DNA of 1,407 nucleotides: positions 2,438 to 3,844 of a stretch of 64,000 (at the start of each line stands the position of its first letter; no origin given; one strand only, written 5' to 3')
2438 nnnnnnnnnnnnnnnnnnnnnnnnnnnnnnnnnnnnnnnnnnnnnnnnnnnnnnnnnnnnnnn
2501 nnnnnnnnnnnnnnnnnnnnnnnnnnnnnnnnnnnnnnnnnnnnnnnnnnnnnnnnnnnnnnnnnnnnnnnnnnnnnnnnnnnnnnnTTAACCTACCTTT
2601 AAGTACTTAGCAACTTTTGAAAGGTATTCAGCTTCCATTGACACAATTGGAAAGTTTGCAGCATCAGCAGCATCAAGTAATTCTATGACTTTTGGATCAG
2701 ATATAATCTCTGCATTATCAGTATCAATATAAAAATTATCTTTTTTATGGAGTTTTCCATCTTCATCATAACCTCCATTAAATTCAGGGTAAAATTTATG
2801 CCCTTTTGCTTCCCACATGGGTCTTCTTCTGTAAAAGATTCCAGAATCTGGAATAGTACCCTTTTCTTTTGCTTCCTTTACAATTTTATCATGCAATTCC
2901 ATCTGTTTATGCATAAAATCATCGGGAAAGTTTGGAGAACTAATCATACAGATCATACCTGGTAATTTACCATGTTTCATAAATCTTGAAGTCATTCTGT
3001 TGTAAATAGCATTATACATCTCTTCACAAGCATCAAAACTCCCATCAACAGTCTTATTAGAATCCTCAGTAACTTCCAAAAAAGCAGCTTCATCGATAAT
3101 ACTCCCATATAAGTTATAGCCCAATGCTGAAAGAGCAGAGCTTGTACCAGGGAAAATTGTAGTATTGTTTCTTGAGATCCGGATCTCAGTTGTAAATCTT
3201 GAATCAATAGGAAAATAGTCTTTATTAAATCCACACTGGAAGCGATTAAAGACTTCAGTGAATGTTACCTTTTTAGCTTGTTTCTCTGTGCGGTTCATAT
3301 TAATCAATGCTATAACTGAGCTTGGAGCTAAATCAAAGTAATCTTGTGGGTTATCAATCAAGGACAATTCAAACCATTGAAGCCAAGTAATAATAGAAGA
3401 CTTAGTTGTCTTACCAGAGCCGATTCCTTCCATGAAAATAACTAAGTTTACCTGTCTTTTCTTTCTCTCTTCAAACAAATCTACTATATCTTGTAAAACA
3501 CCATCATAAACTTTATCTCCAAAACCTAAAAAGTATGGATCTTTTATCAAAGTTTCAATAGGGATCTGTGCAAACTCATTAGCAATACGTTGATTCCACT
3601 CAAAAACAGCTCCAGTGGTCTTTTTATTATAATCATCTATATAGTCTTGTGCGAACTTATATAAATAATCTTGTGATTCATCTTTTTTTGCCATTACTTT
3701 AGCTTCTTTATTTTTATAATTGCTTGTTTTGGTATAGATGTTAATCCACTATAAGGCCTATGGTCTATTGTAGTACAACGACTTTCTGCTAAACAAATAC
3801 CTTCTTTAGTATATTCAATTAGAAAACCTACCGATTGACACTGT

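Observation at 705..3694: Large terminase split into separate ATPase and nuclease ORFs, with a DnaQ-like exonuclease and a DUF4031 gene nested between them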

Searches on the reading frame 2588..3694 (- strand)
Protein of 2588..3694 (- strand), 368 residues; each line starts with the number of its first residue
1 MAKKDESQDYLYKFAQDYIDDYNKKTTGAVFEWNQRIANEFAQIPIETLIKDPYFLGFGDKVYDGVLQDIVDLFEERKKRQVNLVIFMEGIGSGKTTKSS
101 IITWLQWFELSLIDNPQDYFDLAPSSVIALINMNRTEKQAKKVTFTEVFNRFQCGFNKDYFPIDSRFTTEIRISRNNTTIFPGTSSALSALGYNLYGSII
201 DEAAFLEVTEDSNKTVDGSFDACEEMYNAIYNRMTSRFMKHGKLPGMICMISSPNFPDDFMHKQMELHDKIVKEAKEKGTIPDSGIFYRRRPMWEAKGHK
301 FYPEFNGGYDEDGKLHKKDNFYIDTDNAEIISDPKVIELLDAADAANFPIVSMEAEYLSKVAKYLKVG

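Call 3: search_protein_families(library=pfam, proteins=[window:2588-3694:-], max_evalue=1)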
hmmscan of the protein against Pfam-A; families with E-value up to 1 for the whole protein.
window:2588-3694:- (368 aa): 0 families

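Call 4: search_protein_families(library=phrogs, proteins=[window:2588-3694:-], max_evalue=0.01)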
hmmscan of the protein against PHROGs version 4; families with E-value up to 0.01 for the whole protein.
window:2588-3694:- (368 aa): 1 family
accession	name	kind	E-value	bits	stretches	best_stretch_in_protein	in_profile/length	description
phrog_9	-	head and packaging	0.001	19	1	97-288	235-390/812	terminase large subunit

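Call 6: search_solved_structures(query=window:2588-3694:-, max_evalue=10, show_alignments=2)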
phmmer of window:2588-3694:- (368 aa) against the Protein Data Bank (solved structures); distinct sequences matched with E-value up to 10: 4.
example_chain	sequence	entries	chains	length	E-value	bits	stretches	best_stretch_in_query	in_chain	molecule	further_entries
3l8e_A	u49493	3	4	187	0.76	12.1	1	67-118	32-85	D,D-heptose 1,7-bisphosphate phosphatase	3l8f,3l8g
7qca_LT0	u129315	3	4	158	0.89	11.8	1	231-293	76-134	60s ribosomal protein L21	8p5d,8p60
2gmw_A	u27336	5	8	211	0.93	11.8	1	67-118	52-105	D,D-heptose 1,7-bisphosphate phosphatase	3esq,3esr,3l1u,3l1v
8sro_A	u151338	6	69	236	1.4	11.2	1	281-310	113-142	Forkhead box protein P3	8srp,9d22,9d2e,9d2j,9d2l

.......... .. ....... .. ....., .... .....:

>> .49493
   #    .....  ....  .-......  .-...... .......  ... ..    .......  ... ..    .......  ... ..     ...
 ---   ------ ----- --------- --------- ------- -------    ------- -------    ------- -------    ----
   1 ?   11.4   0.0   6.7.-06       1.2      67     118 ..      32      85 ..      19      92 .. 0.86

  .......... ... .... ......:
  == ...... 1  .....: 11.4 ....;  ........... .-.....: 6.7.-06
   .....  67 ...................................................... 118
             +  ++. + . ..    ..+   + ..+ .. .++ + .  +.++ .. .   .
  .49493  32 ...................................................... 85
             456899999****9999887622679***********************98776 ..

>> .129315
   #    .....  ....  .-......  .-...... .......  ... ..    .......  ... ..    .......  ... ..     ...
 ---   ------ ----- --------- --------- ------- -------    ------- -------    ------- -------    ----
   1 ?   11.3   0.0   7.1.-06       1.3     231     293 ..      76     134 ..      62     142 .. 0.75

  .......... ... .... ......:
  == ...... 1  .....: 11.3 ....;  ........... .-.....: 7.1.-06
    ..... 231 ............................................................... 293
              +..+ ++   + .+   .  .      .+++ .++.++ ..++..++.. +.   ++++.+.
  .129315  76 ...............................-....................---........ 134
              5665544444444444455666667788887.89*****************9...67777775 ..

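Call 8: find_homologous_proteins(query=window:2588-3694:-, max_evalue=0.001)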
Query window:2588-3694:- (368 aa): 115 proteins with E <= 0.001 among 1742 candidates.
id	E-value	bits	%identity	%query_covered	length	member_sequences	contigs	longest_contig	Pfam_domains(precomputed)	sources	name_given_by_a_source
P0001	1.5e-230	783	96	100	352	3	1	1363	PF27249.1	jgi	-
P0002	3.8e-151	521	66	97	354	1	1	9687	PF27249.1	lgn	-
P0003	2.6e-149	515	64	98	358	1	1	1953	PF27249.1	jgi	-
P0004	7.9e-145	501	63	98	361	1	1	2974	PF27249.1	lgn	-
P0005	9.0e-145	500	63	99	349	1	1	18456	PF27249.1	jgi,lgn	jgi:hypothetical protein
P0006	3.6e-143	495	64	98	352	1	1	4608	PF27249.1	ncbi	ncbi:MAG: hypothetical protein ACFFKA_07020 [Candidatus Thorarchaeota archaeon]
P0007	1.5e-138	480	62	97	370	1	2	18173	PF27249.1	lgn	-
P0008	2.5e-138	479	61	98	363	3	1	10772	PF27249.1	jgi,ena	-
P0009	7.9e-135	468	62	98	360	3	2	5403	PF27249.1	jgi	jgi:hypothetical protein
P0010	6.1e-120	419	55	97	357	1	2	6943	PF27249.1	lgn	-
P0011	5.4e-119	416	55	97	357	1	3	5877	PF27249.1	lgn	-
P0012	1.9e-116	407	55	98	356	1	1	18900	PF27249.1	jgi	jgi:hypothetical protein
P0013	7.8e-109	382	57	55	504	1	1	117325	PF27249.1,PF14890.12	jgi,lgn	jgi:hypothetical protein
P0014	1.5e-102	361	50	88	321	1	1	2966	PF27249.1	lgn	-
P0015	4.5e-101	357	51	88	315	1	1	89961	PF27249.1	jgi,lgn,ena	-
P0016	7.4e-101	356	55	79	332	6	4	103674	PF27249.1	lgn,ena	-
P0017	1.8e-100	355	51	89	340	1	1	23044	PF27249.1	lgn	-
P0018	3.1e-99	351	49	88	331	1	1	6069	PF27249.1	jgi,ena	-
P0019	4.7e-99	350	49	90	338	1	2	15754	PF27249.1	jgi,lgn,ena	-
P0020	5.1e-99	350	54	80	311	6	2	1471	PF27249.1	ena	-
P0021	1.5e-97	345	49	91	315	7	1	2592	PF27249.1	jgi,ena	-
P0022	2.4e-97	344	50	90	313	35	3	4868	PF27249.1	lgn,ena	-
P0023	3.0e-97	344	49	90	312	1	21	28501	PF27249.1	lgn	-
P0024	3.3e-97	344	49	87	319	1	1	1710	PF27249.1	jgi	-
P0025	3.3e-97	344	50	89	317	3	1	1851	PF27249.1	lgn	-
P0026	1.1e-96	342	49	90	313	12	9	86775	PF27249.1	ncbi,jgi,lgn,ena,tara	tara:strand:- start:1478 stop:2419 length:942 start_codon:yes stop_codon:yes gene_type:complete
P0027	2.0e-96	341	53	80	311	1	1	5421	PF27249.1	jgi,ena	-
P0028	2.3e-96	341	50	88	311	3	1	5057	PF27249.1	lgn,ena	-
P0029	3.0e-96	341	49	87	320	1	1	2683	PF27249.1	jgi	jgi:hypothetical protein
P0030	3.4e-96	341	49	90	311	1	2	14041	PF27249.1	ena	-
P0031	4.0e-96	340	49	90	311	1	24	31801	PF27249.1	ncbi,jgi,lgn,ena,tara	jgi:hypothetical protein|tara:strand:+ start:509 stop:1444 length:936 start_codon:yes stop_codon:yes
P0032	4.2e-96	340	49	88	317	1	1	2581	PF27249.1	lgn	-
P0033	4.5e-96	340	52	80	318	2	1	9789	PF27249.1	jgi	-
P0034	5.0e-96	340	49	86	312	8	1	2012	PF27249.1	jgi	-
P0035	6.0e-96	340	49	90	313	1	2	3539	PF27249.1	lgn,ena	-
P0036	1.9e-95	338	47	91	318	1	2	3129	PF27249.1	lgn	-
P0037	2.9e-95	338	54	81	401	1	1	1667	PF27249.1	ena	-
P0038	5.7e-95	337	52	78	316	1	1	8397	PF27249.1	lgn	-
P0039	8.0e-95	336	51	80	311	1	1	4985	PF27249.1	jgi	-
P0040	1.0e-94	336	50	81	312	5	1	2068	PF27249.1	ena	-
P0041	1.2e-94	336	53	80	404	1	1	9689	PF27249.1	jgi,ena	-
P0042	2.6e-94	334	48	88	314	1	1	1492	PF27249.1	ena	-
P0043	3.0e-94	334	51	90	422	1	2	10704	PF27249.1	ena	-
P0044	4.9e-94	334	56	77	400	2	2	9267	PF27249.1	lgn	-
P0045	1.1e-93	332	50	80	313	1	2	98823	PF27249.1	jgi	jgi:hypothetical protein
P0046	1.4e-93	332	48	87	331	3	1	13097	PF27249.1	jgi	-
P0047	2.6e-93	331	47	87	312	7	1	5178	PF27249.1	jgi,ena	-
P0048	7.7e-93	330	48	92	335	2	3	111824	PF27249.1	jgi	jgi:hypothetical protein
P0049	8.1e-93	330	52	83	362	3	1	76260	PF27249.1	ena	-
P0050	1.1e-92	329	47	99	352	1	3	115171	PF27249.1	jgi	-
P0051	1.2e-92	329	54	51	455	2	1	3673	PF27249.1,PF14890.12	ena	-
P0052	2.5e-92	328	50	87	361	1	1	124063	PF27249.1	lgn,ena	-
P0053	5.8e-92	327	48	92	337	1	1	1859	PF27249.1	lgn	-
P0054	6.9e-91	323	54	51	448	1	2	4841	PF27249.1,PF14890.12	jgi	-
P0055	1.2e-88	316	47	88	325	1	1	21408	PF27249.1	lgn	-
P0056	1.3e-87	312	49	88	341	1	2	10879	PF27249.1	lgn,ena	-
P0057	4.3e-87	311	49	81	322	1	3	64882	PF27249.1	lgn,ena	-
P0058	7.8e-86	307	62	64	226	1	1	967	PF27249.1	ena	-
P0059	7.5e-84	300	46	87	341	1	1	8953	PF27249.1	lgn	-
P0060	1.3e-83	299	47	81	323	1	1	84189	PF27249.1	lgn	-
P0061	4.0e-83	298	50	82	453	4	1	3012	PF27249.1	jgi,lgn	-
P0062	1.8e-82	295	47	87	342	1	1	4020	PF27249.1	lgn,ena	-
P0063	3.3e-82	295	48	82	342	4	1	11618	PF27249.1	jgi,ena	-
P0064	1.4e-81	293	45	89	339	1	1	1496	PF27249.1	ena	-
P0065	1.1e-80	290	48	83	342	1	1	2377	PF27249.1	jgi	jgi:hypothetical protein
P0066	1.7e-80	289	47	89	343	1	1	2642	PF27249.1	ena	-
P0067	2.8e-79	285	47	87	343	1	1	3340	PF27249.1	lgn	-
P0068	2.8e-79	285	47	87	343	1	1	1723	PF27249.1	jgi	-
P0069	3.8e-79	285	47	85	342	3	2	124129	PF27249.1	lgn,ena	-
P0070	4.5e-79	284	47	87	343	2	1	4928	PF27249.1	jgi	jgi:hypothetical protein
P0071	3.9e-78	281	48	82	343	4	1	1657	PF27249.1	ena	-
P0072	1.6e-76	276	51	50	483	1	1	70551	PF27249.1,PF14890.12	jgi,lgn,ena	-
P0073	5.4e-76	274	46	89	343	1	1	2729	PF27249.1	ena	-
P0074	2.7e-69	252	52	58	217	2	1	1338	PF27249.1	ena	-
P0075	3.1e-68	249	41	87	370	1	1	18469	PF27249.1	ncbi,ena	-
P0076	9.0e-64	234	41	91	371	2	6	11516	PF27249.1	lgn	-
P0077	5.1e-62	228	47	77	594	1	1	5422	PF27249.1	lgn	-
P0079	1.1e-60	224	52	55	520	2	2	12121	PF07460.17,PF27249.1,PF14890.12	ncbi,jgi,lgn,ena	-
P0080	3.7e-59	219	53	53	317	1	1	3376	PF27249.1,PF14890.12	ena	-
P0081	6.5e-57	211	40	82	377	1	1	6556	PF27249.1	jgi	-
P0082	8.7e-57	211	36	91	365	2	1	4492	PF27249.1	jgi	-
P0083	4.2e-55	205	43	72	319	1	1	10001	PF27249.1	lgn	-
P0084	1.2e-53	201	63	44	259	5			PF27249.1,PF14890.12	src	-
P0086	2.5e-53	200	39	78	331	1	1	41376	PF27249.1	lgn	-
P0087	3.1e-52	196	34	92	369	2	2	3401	PF27249.1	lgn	-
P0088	3.9e-49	186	37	84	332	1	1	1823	PF27249.1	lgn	-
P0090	3.5e-45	173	35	87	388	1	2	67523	PF27249.1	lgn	-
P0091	1.0e-43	168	34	83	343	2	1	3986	PF27249.1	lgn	-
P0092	1.1e-43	168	37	85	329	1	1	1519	PF27249.1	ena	-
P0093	1.9e-43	167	37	84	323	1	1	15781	PF27249.1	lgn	-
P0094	7.8e-42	162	40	72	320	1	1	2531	PF27249.1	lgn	-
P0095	6.9e-35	139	38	63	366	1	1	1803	PF27249.1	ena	-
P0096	3.1e-30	124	37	69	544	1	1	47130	PF27249.1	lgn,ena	-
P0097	1.3e-29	122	37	68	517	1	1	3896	PF27249.1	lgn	-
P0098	3.4e-28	117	34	68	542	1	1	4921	PF27249.1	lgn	-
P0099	3.9e-27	113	33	69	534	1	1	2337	PF27249.1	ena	-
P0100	6.1e-26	110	32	81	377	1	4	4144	PF27249.1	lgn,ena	-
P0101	6.9e-25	106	34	72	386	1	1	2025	PF27249.1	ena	-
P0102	1.2e-24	105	36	69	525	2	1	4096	PF27249.1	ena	-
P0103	2.0e-24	105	36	72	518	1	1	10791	PF27249.1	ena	-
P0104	2.2e-24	104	33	72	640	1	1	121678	PF27249.1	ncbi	-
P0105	4.8e-24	103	33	77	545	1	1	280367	PF27249.1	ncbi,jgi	-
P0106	2.5e-23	101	34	71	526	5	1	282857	PF27249.1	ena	-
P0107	5.5e-23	100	30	70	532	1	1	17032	PF27249.1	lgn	-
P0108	1.1e-21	95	30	74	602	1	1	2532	PF27249.1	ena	-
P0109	1.6e-20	92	29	80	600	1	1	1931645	PF27249.1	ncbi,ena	-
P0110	1.2e-18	86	29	70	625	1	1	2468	PF27249.1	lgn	-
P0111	3.8e-18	84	32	68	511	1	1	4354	PF27249.1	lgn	-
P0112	8.6e-18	83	26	76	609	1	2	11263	PF27249.1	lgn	-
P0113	8.8e-18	83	32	69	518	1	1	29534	PF27249.1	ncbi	ncbi:hypothetical protein ACFL2J_05465 [Candidatus Omnitrophota bacterium]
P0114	3.2e-14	71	28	70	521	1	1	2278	PF27249.1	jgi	jgi:hypothetical protein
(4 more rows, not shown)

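Call 11: find_encoding_contigs(protein=P0005, flank=6000, max_places=2)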
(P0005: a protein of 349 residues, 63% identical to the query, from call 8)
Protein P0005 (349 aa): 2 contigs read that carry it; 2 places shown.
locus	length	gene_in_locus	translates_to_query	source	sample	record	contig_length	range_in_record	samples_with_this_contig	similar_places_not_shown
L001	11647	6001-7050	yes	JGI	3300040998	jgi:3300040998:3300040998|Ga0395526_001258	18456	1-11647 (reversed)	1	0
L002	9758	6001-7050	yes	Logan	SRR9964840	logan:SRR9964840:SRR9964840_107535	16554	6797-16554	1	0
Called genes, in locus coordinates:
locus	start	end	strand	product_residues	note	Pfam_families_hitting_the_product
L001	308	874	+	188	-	-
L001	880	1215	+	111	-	-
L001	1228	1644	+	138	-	-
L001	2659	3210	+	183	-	-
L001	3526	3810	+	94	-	-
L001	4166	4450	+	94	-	-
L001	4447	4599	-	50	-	-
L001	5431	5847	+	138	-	-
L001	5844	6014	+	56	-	-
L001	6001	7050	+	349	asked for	PF27249:MJ0330_N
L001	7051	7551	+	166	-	PF00929:RNase_T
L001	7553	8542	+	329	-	-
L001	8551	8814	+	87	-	-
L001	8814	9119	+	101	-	PF20137:BubE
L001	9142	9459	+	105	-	-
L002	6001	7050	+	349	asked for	PF27249:MJ0330_N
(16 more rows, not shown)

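Call 12: find_encoding_contigs(protein=P0013, flank=6000, max_places=2)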
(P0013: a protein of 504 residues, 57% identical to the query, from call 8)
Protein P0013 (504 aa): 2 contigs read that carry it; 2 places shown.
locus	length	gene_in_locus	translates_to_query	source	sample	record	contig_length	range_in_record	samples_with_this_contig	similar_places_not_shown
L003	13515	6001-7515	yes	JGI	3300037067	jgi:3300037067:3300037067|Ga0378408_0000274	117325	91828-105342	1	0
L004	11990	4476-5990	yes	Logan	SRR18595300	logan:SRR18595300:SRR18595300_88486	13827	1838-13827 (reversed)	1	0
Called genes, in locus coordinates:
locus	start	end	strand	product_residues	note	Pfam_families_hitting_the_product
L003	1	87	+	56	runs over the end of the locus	-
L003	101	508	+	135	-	-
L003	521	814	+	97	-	-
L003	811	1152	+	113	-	-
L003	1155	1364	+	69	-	-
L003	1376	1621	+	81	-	-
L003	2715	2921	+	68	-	-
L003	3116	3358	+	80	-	-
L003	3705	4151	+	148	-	-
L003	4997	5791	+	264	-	-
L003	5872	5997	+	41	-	-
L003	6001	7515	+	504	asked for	PF27249:MJ0330_N (weak), PF14890:Intein_splicing (faint)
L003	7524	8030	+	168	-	PF00929:RNase_T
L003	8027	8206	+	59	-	-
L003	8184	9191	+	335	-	-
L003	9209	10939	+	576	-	-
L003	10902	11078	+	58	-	-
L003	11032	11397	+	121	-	-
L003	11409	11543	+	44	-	-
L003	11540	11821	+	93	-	-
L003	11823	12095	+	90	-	-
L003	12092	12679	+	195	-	-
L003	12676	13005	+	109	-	-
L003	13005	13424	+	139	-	-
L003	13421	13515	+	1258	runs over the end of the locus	-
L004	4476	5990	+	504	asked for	PF27249:MJ0330_N (weak), PF14890:Intein_splicing (faint)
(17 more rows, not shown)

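Call 13: find_encoding_contigs(protein=P0072, flank=6000, max_places=2)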
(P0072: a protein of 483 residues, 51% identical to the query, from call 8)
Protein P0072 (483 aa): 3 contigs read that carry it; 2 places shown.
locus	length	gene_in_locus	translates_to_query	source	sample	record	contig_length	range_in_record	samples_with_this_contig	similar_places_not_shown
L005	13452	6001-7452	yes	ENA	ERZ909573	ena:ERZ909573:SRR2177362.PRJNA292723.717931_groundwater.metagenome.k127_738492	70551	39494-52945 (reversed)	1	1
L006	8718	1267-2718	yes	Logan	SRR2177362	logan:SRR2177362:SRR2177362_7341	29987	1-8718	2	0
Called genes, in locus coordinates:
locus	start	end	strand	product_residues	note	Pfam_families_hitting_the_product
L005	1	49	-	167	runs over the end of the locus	-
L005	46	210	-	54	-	-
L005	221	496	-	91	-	-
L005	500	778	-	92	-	-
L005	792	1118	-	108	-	-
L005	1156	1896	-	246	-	PF13487:HD_5, PF01966:HD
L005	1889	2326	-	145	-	-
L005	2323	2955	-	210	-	-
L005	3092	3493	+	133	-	-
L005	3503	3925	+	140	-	PF00877:NLPC_P60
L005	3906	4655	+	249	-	-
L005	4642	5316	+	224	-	PF00989:PAS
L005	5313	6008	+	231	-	-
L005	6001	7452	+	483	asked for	PF27249:MJ0330_N (weak), PF14890:Intein_splicing (faint)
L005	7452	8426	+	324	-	-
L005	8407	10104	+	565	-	-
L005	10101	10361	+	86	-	-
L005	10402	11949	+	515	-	PF06150:ChaB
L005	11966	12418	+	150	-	PF09956:Phage_cement_2 (faint)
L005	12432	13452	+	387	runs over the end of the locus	PF10124:Mu-like_gpT (faint), PF25209:Phage_capsid_4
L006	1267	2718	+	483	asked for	PF27249:MJ0330_N (weak), PF14890:Intein_splicing (faint)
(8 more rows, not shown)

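Call 31: find_related_loci(query=A2, collection=viral_contigs, flank=7000)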
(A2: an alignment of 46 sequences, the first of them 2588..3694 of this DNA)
Query A2 (368 aa) in viral_contigs; peptide patterns used: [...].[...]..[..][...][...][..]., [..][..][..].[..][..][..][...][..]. (x = any residue, [..] = any of these).
143 stretches matched a pattern; 75 encode a relative of the query (tblastn E <= 1e-3); 75 distinct loci.
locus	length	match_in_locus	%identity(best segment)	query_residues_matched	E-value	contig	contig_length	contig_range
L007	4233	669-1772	100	1-368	0e+0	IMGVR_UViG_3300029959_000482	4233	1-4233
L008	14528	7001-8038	60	7-365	4e-142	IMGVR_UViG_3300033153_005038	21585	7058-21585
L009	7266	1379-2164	64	93-367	7e-115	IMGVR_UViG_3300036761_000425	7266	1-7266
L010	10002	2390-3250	55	8-302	2e-107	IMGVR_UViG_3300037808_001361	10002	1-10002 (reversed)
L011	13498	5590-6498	51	7-330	4e-107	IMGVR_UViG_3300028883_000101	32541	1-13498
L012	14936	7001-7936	49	1-333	1e-106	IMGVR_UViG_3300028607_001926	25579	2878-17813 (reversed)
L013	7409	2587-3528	49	3-333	1e-106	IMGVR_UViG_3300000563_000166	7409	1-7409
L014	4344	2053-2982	50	5-335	3e-107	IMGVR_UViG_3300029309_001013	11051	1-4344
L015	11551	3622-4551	51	5-335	5e-106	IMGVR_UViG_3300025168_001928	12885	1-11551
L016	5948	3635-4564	50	5-335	8e-106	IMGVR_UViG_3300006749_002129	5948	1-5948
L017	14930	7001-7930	50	5-335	9e-106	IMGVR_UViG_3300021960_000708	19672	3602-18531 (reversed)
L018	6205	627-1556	50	5-335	1e-105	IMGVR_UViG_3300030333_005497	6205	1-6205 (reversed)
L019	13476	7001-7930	50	5-335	3e-105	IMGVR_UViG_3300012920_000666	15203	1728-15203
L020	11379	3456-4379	50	5-333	5e-105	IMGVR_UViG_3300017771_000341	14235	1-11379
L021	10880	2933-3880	49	6-340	6e-105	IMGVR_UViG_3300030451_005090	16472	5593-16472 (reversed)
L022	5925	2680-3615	49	3-335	1e-104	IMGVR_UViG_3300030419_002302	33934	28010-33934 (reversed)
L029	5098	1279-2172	48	15-333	5e-101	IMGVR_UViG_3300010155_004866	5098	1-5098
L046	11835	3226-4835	39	5-305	2e-64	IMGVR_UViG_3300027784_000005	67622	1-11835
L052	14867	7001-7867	37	28-299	5e-49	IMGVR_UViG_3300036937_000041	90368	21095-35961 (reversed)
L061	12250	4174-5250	30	24-346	7e-39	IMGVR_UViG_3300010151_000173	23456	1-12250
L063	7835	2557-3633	30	24-346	9e-39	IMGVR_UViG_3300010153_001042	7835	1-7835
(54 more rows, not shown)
